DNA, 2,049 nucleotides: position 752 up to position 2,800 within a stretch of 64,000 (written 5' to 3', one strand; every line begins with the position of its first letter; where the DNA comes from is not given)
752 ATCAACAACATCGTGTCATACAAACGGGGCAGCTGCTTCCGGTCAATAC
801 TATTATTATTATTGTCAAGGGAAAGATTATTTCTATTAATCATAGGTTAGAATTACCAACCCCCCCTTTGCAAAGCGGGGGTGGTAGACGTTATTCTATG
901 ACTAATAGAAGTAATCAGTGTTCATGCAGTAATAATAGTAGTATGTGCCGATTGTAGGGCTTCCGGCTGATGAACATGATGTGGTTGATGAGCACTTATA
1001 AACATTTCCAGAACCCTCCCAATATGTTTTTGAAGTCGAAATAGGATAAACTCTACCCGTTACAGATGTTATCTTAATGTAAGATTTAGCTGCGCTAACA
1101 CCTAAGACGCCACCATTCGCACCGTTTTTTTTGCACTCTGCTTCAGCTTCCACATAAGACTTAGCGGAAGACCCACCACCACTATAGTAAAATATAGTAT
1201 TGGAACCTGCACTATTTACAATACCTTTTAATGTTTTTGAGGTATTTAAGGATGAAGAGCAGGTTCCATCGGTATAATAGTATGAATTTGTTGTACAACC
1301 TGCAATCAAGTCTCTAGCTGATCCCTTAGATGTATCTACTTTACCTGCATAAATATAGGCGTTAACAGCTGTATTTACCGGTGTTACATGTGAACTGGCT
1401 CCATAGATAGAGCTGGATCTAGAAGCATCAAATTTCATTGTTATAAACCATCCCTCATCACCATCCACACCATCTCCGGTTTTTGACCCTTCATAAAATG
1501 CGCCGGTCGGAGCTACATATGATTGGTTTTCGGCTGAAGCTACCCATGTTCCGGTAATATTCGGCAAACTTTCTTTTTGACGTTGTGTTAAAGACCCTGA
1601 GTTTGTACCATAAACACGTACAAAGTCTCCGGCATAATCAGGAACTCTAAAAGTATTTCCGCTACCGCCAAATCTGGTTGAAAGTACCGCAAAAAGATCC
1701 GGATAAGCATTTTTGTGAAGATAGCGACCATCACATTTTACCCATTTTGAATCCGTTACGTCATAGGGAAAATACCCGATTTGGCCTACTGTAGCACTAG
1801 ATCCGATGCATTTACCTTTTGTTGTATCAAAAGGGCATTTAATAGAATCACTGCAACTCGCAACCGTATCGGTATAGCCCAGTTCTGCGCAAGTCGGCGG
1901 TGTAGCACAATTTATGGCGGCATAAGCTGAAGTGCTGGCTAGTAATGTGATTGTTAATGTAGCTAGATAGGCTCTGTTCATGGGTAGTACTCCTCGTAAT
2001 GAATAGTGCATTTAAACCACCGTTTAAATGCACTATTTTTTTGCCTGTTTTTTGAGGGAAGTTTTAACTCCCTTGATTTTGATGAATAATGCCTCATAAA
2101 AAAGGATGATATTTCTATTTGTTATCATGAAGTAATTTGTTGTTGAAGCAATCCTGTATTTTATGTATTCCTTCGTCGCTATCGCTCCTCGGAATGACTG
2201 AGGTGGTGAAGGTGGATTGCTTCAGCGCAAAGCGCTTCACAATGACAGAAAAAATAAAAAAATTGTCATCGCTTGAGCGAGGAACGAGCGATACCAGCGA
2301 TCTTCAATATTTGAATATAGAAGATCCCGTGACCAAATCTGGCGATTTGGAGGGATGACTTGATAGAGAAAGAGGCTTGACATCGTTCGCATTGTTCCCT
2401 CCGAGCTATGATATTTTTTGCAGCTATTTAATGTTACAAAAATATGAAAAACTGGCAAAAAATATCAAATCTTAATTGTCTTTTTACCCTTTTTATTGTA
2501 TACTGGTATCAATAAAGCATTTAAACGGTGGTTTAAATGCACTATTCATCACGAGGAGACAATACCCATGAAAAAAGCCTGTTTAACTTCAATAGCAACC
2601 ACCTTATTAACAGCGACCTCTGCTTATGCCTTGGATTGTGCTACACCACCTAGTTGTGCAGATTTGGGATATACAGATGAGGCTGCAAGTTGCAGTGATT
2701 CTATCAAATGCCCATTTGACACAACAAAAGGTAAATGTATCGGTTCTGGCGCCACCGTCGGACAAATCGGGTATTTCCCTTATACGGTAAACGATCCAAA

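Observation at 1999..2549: Candidate invertible promoter segment between two divergent paralogues, flanked by recombinase-site-like inverted palindromes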

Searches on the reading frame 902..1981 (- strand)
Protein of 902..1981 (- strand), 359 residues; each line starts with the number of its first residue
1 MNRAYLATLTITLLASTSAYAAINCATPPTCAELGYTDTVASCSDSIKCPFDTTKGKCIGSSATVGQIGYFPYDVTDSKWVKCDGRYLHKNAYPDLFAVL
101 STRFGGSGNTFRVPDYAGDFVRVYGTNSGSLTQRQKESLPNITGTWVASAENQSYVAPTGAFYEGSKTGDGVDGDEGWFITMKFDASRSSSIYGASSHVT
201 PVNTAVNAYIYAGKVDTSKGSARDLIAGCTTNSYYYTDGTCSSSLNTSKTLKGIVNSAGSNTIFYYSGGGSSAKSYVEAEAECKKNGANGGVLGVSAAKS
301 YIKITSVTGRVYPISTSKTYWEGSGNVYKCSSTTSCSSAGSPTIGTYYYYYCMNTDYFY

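Call 9: search_protein_families(library=pfam, proteins=[window:902-1981:-], max_evalue=0.01)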
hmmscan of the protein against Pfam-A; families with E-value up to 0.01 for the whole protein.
window:902-1981:- (359 aa): 1 family
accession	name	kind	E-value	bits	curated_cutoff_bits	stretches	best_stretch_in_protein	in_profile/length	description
PF07484.17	Collar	-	2.4e-16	59.8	24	1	66-121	1-57/57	Phage Tail Collar Domain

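Call 12: find_encoding_contigs(protein=window:902-1981:-, flank=10000, max_places=10)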
Protein window:902-1981:- (359 aa): no gene with exactly this product is on record in the collection.

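Call 45: search_protein_families(library=ncbifam, proteins=[window:905-1981:-], max_evalue=0.01)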
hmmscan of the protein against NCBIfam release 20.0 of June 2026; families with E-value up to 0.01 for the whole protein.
window:905-1981:- (359 aa): 0 families

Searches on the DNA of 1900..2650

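Call 56: search_rna_families(source=window, start=1900, end=2650, threshold=evalue, max_evalue=1)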
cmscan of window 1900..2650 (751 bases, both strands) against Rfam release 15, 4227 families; matches with E-value up to 1: 4.
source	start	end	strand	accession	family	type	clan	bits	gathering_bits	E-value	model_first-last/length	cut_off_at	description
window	1994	2044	+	RF00812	mir-83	Gene; miRNA;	-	22.7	44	0.16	1-84/84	no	mir-83 microRNA precursor family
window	1968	2046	-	RF00493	snoU2-30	Gene; snRNA; snoRNA; CD-box;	-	21.1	60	0.26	1-70/70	no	Small nucleolar RNA U2-30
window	2003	2036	+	RF04140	mir-3118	Gene; miRNA;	-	19.1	89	0.88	20-58/76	no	mir-3118 microRNA precursor family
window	2460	2519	-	RF00180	REN-SRE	Cis-reg;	-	16.5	41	0.26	1-37/37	no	Renin stability regulatory element (REN-SRE)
